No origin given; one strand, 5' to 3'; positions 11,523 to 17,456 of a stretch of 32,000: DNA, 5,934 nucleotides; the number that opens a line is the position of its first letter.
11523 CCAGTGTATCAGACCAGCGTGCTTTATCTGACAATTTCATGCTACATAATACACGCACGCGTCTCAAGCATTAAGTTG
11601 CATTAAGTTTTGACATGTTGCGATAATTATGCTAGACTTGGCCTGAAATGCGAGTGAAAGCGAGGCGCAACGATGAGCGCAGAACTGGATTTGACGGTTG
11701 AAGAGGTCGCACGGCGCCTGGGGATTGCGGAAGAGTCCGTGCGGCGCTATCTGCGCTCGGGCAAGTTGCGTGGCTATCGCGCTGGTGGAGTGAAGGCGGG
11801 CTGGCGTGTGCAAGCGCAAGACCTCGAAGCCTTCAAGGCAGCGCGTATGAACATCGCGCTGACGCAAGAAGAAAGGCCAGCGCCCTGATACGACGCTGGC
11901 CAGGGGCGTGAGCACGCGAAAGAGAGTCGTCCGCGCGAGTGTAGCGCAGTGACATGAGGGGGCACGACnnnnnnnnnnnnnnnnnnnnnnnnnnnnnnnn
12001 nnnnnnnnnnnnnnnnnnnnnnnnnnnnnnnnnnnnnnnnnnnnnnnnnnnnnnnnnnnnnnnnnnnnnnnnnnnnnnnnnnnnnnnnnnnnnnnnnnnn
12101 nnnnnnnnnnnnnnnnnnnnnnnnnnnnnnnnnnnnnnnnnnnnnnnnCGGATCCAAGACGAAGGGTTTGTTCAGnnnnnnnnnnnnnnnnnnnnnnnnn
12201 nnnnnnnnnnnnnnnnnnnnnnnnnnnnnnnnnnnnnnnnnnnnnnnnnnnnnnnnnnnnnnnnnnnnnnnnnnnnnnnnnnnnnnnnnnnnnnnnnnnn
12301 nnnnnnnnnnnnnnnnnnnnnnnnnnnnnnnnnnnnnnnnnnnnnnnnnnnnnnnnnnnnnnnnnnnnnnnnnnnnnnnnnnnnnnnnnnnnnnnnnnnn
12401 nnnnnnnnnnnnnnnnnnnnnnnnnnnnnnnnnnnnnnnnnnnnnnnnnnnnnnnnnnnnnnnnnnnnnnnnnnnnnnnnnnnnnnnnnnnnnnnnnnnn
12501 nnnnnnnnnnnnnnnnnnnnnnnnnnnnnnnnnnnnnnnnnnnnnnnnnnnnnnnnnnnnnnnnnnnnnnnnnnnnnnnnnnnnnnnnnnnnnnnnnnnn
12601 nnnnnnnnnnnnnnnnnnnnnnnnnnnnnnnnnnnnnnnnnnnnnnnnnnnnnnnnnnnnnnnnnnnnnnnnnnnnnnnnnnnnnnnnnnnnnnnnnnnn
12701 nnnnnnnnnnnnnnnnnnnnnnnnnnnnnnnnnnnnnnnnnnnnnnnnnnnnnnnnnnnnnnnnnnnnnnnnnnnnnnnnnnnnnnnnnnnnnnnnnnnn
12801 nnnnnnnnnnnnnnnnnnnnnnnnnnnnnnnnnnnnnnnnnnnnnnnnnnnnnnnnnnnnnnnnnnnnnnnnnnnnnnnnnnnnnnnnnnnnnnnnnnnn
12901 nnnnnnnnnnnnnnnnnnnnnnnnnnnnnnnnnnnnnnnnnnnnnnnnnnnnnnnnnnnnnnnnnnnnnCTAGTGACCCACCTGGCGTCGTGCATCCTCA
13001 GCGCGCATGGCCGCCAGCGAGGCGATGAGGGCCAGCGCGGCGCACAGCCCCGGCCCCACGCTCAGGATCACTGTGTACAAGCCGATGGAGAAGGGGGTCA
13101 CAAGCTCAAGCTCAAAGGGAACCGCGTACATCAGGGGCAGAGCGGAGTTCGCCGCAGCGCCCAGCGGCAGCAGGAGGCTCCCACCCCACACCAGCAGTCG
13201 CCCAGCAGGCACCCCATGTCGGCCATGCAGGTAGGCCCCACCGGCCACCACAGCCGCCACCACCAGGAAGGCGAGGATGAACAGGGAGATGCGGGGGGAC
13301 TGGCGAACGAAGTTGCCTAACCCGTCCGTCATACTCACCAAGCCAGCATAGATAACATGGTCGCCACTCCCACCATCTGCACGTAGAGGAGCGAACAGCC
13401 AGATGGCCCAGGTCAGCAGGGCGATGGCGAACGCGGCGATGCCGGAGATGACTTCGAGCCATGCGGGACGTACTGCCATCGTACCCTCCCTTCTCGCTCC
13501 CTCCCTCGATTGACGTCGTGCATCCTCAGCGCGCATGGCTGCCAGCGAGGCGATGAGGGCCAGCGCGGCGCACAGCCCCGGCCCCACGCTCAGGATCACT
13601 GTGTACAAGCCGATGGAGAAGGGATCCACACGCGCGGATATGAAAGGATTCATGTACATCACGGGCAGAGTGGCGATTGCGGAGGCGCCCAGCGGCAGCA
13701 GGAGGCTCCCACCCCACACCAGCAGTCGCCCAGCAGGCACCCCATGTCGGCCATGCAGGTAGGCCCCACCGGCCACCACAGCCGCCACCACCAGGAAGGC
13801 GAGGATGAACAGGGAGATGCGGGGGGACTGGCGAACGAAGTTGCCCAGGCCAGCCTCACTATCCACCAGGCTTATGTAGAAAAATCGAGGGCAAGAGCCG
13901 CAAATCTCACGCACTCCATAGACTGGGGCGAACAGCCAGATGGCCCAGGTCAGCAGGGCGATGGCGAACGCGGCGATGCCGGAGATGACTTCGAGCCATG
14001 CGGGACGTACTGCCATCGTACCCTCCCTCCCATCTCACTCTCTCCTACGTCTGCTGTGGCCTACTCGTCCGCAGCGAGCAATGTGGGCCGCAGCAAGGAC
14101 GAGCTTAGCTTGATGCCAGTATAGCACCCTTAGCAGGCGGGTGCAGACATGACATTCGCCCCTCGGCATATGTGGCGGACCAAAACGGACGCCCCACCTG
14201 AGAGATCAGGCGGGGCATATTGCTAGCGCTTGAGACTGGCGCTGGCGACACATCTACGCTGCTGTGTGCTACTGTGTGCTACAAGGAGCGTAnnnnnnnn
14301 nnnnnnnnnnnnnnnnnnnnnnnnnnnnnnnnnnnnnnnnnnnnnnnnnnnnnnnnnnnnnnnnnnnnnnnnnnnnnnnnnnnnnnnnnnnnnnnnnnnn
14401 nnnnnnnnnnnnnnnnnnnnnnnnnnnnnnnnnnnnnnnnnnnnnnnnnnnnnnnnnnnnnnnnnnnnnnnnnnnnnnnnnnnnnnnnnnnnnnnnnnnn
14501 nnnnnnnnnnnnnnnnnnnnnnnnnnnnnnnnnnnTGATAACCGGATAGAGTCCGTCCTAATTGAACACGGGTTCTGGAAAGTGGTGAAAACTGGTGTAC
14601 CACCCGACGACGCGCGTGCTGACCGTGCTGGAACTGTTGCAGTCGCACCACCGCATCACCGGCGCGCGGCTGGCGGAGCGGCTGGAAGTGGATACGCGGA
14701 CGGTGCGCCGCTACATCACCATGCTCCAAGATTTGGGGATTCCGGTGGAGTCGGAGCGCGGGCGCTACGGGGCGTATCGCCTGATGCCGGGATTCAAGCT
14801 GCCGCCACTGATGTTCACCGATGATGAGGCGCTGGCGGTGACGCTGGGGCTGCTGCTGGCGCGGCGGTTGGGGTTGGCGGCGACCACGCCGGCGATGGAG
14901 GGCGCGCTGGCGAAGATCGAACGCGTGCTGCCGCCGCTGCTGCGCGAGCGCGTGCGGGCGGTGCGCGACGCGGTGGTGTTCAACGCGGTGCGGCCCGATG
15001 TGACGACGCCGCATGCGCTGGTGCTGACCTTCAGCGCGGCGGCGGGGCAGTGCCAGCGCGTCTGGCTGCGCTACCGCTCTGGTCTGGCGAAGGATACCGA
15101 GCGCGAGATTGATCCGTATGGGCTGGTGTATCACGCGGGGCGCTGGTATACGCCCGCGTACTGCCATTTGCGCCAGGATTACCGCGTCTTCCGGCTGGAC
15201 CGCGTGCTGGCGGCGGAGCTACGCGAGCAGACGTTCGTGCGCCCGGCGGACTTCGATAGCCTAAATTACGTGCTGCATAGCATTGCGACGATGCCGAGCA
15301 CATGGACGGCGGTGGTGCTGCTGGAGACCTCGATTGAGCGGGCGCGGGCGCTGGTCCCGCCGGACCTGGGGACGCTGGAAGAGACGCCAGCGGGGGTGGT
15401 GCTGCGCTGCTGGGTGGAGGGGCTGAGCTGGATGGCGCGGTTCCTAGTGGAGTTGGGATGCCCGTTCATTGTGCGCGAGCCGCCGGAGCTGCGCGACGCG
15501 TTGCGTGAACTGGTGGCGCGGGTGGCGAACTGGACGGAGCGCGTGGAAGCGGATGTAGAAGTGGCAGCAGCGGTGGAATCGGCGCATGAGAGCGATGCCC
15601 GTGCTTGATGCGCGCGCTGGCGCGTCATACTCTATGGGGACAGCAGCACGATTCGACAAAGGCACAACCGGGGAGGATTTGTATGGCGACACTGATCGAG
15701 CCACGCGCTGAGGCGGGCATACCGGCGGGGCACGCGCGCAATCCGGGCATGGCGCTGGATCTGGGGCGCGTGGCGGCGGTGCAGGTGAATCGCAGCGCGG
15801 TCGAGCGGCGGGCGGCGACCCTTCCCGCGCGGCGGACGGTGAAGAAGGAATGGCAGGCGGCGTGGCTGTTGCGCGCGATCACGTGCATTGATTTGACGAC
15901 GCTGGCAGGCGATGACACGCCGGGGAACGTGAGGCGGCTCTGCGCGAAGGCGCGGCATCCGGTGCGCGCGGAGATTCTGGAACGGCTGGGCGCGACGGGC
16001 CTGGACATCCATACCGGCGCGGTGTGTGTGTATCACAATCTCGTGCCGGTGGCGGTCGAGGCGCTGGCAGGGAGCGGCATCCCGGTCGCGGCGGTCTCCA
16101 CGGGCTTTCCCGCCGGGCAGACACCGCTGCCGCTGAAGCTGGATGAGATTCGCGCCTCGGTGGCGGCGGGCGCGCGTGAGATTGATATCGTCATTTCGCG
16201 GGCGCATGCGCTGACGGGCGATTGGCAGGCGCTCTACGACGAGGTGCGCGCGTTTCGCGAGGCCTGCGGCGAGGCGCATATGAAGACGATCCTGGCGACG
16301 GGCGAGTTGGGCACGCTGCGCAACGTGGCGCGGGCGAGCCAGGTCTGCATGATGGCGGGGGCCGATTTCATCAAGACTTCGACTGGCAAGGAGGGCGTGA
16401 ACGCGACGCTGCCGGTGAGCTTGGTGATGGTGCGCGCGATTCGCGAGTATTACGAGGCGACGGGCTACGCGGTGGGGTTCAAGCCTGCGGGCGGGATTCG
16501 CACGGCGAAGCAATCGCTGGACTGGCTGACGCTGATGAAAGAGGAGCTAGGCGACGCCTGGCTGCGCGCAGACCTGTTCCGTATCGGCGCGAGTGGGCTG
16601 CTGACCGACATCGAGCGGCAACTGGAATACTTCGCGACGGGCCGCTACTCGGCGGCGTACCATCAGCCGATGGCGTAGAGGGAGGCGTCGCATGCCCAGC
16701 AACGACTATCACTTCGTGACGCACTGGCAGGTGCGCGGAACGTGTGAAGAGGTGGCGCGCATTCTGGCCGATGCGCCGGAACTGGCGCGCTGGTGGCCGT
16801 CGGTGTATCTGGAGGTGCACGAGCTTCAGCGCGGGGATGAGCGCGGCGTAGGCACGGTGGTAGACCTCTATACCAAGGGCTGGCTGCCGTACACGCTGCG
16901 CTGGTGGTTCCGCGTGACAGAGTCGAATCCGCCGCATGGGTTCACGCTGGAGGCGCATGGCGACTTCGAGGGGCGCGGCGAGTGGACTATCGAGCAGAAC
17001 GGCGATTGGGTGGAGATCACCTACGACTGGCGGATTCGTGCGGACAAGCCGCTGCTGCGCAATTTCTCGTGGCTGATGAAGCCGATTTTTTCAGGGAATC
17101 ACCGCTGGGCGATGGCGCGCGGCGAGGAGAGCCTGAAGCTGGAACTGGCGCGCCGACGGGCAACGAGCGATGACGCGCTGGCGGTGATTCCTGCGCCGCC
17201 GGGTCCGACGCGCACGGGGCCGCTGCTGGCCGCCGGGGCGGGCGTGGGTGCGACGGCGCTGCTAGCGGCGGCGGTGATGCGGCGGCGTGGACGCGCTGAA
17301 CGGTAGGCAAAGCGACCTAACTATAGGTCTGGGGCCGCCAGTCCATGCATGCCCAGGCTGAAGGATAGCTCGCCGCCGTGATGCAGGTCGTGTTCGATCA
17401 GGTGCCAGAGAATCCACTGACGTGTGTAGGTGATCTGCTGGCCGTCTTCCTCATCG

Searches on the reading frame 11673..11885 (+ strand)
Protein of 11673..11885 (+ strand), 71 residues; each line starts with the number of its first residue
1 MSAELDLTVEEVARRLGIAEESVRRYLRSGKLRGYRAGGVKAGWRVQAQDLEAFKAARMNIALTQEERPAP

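Call 74: search_solved_structures(query=window:11673-11885:+, max_evalue=1, show_alignments=3)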
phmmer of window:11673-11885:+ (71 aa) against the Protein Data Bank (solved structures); distinct sequences matched with E-value up to 1: 4.
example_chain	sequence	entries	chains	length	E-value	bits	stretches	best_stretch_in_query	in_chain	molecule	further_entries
7bqb_A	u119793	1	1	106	0.0044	20.7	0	8-29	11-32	NF6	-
4j2n_A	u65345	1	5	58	0.016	18.9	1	8-53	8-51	Gp37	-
2x48_A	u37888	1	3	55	0.017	18.8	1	3-29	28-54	CAG38821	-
8skx_A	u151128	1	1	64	0.87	13.4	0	3-29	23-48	Miniprotein HHH_rd4_0518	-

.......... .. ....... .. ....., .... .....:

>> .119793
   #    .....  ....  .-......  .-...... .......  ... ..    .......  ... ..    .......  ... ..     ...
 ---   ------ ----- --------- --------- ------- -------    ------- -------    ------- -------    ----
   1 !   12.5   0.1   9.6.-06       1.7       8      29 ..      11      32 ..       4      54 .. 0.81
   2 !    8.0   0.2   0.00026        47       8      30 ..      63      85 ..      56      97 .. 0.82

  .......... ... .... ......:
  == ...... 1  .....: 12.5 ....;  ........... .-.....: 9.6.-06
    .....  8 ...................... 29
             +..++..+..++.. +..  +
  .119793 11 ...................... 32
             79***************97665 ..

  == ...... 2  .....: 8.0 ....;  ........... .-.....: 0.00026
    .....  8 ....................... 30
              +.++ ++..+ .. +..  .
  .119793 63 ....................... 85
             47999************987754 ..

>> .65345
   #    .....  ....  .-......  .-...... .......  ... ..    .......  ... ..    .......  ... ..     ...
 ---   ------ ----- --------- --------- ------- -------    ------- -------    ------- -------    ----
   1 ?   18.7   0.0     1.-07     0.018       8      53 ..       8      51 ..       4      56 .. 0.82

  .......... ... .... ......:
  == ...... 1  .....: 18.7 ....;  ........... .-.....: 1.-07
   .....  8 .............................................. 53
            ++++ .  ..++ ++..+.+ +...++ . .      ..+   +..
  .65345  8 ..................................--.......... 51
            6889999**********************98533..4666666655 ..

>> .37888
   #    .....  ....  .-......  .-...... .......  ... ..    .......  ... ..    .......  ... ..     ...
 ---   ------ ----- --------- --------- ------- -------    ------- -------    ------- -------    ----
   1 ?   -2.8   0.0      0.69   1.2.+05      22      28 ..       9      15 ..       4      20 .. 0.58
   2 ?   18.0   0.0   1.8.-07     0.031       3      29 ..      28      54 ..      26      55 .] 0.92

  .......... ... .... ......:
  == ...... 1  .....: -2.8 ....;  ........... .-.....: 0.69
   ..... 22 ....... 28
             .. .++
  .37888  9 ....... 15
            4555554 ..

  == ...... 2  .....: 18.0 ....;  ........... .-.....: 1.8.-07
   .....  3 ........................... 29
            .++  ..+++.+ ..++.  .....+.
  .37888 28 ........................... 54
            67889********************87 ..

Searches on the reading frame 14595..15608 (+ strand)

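Call 80: search_protein_families(library=pfam, proteins=[window:14595-15608:+], max_evalue=0.001)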
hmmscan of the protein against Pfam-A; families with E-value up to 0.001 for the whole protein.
window:14595-15608:+ (337 aa): 6 families
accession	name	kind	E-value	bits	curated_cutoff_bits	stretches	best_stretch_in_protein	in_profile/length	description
PF13280.12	WYL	-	2.1e-21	76.2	21.8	1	145-208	5-69/70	WYL domain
PF08279.18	HTH_11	-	3.6e-15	56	25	1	7-59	1-53/55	HTH domain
PF25583.1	WCX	-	5.1e-07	30.4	23.9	1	238-311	4-76/76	WCX domain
PF19187.6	HTH_PafC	-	8.5e-07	29.3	32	0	6-51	4-49/115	PafC helix-turn-helix domain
PF02082.26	Rrf2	-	9.3e-06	26.3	30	1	6-64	9-66/132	Iron-dependent Transcriptional regulator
PF13412.12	HTH_24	-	2.1e-05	24.4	21.9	1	11-49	8-46/48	Winged helix-turn-helix DNA-binding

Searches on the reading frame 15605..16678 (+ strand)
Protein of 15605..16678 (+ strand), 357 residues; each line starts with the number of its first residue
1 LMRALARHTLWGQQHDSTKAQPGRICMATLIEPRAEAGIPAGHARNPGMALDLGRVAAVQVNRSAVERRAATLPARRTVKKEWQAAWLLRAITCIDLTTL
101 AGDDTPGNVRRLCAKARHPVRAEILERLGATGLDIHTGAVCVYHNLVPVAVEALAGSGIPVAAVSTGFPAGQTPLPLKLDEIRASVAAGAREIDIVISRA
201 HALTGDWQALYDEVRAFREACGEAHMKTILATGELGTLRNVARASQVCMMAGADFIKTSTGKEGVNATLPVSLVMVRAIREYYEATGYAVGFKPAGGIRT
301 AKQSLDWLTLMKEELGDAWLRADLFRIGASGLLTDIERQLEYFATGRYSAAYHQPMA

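Call 80: search_protein_families(library=pfam, proteins=[window:15605-16678:+], max_evalue=0.001)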
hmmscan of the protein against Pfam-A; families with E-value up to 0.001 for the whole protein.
window:15605-16678:+ (357 aa): 1 family
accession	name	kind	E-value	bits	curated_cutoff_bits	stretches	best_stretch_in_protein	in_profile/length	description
PF01791.15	DeoC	-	9.5e-24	84.7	23.8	1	91-305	2-205/229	DeoC/LacD family aldolase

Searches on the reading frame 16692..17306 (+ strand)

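Call 80: search_protein_families(library=pfam, proteins=[window:16692-17306:+], max_evalue=0.001)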
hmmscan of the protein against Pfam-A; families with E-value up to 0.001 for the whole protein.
window:16692-17306:+ (204 aa): 1 family
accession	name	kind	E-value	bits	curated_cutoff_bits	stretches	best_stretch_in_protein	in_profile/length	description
PF10604.15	Polyketide_cyc2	-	4.2e-07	30.8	27.4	1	13-136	9-129/142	Polyketide cyclase / dehydrase and lipid transport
